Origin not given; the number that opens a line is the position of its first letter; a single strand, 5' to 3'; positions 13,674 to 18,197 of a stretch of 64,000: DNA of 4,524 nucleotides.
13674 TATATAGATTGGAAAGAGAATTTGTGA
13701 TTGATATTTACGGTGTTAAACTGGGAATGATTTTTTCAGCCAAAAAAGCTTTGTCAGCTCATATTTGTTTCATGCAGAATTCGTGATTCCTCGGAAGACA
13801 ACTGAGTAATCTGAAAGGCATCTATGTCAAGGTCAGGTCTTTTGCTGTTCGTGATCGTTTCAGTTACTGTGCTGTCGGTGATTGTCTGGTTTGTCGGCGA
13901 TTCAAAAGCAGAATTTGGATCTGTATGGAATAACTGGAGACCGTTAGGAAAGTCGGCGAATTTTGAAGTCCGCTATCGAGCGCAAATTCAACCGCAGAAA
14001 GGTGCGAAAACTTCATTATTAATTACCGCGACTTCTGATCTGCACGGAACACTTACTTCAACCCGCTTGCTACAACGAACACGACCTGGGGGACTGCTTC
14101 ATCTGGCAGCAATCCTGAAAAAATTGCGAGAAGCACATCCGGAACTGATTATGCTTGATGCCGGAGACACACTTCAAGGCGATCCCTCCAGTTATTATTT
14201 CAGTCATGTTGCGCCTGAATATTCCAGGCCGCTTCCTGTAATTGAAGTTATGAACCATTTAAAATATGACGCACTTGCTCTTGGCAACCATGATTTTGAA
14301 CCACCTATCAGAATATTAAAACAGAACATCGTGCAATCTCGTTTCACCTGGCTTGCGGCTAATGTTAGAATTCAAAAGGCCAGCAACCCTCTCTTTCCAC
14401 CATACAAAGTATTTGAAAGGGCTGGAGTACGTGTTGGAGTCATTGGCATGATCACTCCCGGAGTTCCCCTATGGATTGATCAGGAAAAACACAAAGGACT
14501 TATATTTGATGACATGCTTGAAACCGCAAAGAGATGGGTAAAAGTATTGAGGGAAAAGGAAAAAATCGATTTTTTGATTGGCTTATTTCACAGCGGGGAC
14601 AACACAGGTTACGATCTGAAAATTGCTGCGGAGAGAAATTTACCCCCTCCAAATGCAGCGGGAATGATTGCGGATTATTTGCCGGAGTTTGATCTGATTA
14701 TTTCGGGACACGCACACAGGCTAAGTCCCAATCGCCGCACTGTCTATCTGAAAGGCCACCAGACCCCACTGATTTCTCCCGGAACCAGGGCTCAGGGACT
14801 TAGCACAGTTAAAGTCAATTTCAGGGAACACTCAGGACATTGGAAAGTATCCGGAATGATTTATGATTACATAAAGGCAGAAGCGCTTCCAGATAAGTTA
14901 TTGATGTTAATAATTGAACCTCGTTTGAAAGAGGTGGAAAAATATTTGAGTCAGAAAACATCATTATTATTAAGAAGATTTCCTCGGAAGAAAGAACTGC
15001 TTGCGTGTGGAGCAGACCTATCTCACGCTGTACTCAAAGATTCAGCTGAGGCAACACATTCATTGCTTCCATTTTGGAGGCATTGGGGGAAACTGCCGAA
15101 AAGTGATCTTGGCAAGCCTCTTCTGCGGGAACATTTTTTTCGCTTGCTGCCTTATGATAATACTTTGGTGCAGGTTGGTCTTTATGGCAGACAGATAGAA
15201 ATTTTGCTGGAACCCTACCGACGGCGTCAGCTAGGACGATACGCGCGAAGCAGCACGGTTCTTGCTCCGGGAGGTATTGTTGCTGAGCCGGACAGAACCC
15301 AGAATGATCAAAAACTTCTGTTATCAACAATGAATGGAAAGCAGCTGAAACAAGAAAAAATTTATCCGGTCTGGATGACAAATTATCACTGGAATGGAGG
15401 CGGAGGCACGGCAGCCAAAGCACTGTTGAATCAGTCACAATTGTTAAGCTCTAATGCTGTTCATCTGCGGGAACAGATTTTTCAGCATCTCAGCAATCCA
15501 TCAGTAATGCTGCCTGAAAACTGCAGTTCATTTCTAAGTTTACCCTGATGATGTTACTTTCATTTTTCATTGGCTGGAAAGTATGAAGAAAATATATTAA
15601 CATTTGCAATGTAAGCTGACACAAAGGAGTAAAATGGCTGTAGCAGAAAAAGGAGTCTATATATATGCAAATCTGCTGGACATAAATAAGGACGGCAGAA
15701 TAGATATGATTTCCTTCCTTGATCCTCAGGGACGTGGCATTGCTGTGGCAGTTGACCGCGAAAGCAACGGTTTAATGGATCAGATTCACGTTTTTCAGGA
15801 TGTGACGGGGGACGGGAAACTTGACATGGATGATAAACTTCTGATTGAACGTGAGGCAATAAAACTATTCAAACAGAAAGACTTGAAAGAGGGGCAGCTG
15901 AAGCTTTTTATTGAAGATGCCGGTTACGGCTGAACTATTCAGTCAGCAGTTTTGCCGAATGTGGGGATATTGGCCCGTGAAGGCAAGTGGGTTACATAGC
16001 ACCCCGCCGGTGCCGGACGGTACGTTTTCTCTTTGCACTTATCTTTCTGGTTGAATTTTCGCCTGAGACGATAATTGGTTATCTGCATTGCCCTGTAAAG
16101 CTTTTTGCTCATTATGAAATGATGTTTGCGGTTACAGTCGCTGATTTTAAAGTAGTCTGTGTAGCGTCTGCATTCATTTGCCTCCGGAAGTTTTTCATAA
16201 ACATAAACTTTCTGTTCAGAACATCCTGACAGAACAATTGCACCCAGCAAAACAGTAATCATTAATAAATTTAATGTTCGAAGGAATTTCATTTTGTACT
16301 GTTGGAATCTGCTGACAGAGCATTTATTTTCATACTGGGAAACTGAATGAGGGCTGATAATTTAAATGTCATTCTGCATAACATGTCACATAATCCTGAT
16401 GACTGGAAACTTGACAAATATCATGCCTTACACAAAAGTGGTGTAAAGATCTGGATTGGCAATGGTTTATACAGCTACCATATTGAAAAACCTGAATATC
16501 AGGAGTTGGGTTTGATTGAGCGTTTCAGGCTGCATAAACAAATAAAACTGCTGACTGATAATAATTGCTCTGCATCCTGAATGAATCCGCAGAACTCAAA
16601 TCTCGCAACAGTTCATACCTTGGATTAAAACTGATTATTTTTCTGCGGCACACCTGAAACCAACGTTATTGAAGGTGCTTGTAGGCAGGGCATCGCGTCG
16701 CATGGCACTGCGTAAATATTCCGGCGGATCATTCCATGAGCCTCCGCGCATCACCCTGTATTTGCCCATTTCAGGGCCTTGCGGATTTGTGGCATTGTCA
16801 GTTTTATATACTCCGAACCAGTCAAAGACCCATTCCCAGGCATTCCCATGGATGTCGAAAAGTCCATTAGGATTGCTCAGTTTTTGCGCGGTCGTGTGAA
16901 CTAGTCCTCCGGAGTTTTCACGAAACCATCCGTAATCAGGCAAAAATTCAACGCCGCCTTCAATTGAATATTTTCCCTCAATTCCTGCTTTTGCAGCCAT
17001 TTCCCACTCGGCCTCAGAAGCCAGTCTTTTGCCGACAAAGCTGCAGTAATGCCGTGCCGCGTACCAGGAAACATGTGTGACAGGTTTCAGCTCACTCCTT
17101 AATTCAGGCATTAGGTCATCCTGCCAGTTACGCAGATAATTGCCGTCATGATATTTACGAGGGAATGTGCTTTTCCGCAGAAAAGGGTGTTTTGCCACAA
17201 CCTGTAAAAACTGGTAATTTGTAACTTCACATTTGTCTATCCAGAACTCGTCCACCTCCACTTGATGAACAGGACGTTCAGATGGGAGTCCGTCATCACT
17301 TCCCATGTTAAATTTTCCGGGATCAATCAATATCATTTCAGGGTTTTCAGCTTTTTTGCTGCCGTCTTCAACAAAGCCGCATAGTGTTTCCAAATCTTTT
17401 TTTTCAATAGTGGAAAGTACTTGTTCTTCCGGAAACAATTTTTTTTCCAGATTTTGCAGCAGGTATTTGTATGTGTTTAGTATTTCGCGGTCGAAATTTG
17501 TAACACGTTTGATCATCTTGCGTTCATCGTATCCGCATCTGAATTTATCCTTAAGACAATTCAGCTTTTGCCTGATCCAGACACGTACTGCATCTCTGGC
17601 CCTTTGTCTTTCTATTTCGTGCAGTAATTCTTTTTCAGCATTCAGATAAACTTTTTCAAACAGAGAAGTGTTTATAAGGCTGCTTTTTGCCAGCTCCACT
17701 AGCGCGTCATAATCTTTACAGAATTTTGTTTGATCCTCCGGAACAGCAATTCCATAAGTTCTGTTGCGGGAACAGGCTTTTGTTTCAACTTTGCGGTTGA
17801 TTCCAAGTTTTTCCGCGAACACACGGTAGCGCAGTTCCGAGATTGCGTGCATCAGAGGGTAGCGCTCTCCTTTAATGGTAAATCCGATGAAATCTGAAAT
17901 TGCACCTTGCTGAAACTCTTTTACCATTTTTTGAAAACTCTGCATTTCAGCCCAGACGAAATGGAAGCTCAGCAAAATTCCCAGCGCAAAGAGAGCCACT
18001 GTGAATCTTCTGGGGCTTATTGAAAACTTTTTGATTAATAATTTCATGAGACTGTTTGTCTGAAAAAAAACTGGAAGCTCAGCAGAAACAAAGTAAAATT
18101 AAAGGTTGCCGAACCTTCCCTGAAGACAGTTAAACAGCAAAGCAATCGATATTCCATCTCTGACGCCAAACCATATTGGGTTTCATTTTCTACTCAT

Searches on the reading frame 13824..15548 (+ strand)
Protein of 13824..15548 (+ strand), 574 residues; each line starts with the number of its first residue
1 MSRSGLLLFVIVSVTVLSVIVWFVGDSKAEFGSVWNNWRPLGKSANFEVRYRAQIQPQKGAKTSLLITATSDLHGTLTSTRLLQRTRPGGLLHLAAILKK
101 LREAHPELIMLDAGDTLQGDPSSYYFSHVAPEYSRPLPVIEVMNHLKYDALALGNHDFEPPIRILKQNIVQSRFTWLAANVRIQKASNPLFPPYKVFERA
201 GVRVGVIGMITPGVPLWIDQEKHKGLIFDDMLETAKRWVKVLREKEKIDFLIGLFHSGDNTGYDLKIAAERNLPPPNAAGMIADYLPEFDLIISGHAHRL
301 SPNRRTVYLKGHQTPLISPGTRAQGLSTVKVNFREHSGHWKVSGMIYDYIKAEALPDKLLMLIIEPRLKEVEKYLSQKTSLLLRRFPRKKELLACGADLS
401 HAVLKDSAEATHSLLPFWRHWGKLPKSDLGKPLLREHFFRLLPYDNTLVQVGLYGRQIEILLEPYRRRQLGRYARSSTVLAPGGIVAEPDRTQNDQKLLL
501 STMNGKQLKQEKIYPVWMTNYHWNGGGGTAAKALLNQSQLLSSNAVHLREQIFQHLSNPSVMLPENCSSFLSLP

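Call 51: search_protein_families(library=pfam, proteins=[window:13824-15548:+], max_evalue=0.00001)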
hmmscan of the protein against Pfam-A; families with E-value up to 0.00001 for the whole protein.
window:13824-15548:+ (574 aa): 2 families
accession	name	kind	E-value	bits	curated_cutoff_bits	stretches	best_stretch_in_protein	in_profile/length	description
PF00149.33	Metallophos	-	1.8e-11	45.3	21.5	1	67-299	3-190/191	Calcineurin-like phosphoesterase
PF02872.23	5_nucleotid_C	-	3.4e-07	31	23.6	1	435-529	59-153/158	5'-nucleotidase, C-terminal domain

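Call 52: search_protein_families(library=ncbifam, proteins=[window:13824-15548:+], max_evalue=0.001)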
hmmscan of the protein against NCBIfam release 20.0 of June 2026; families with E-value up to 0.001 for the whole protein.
window:13824-15548:+ (574 aa): 13 families
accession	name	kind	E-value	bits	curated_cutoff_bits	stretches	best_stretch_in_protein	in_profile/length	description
NF006934.0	PRK09419.1-1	subfamily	9.9e-34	116.2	1646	1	55-343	43-309/1174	multifunctional 2',3'-cyclic-nucleotide 2'-phosphodiesterase/3'-nucleotidase/5'-nucleotidase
NF006938.0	PRK09420.1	equivalog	2.2e-33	115.6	486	1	59-343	19-313/648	bifunctional 2',3'-cyclic-nucleotide 2'-phosphodiesterase/3'-nucleotidase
TIGR01390.1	CycNucDiestase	equivalog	3.7e-29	101.7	883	1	65-343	3-291/626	2',3'-cyclic-nucleotide 2'-phosphodiesterase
NF007109.1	PRK09558.1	equivalog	2e-28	99.5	600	1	96-262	67-225/550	bifunctional UDP-sugar hydrolase/5'-nucleotidase UshA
NF041198.1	UshA_like_PCGU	equivalog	1e-22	80.4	275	1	87-261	45-216/519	UshA-like (seleno)protein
NF008871.0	PRK11907.1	equivalog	3.9e-22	78.2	1266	1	52-302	103-356/814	bifunctional 2',3'-cyclic-nucleotide 2'-phosphodiesterase/3'-nucleotidase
TIGR04486.1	thiosulf_SoxB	equivalog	4.4e-22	78.1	550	1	88-385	114-385/556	thiosulfohydrolase SoxB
NF006937.0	PRK09419.1-4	equivalog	1.3e-21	75.8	2554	1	58-303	17-268/1411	multifunctional 2',3'-cyclic-nucleotide 2'-phosphodiesterase/3'-nucleotidase/5'-nucleotidase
NF006935.0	PRK09419.1-2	equivalog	5.4e-21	74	2801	1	63-303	45-291/1445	multifunctional 2',3'-cyclic-nucleotide 2'-phosphodiesterase/3'-nucleotidase/5'-nucleotidase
NF006933.0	PRK09418.1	equivalog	6.3e-21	74.2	1419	1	63-343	38-326/780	bifunctional 2',3'-cyclic-nucleotide 2'-phosphodiesterase/3'-nucleotidase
NF006936.0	PRK09419.1-3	equivalog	3e-15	54.9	2542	1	57-259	51-270/1212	multifunctional 2',3'-cyclic-nucleotide 2'-phosphodiesterase/3'-nucleotidase/5'-nucleotidase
NF040549.1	Nt5e_LPXTG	exception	1.6e-12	46.5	1050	1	53-214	87-236/731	cell surface ecto-5'-nucleotidase Nt5e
TIGR01530.1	nadN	equivalog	2.8e-12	46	436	1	87-261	30-196/550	NAD nucleotidase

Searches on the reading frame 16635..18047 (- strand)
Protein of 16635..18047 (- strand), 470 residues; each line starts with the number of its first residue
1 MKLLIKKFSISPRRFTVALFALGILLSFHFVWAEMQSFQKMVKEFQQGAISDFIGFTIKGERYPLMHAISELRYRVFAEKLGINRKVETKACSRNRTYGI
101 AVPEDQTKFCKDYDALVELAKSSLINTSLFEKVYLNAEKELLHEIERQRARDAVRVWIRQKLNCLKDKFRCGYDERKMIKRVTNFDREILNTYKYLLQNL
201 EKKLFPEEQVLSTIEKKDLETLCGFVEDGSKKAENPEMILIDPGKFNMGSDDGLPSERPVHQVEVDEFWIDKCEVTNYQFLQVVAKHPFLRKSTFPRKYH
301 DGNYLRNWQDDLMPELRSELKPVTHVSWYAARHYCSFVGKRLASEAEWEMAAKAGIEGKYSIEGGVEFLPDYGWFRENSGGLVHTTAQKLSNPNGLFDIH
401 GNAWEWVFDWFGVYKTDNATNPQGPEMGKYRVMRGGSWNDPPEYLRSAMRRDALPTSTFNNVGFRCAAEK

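Call 51: search_protein_families(library=pfam, proteins=[window:16635-18047:-], max_evalue=0.00001)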
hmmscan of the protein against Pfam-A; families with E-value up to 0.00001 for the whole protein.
window:16635-18047:- (470 aa): 1 family
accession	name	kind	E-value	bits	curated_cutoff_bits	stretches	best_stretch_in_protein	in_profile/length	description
PF03781.23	FGE-sulfatase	-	6.3e-52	177.2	23.3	1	234-467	1-254/255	Sulfatase-modifying factor enzyme 1-like domain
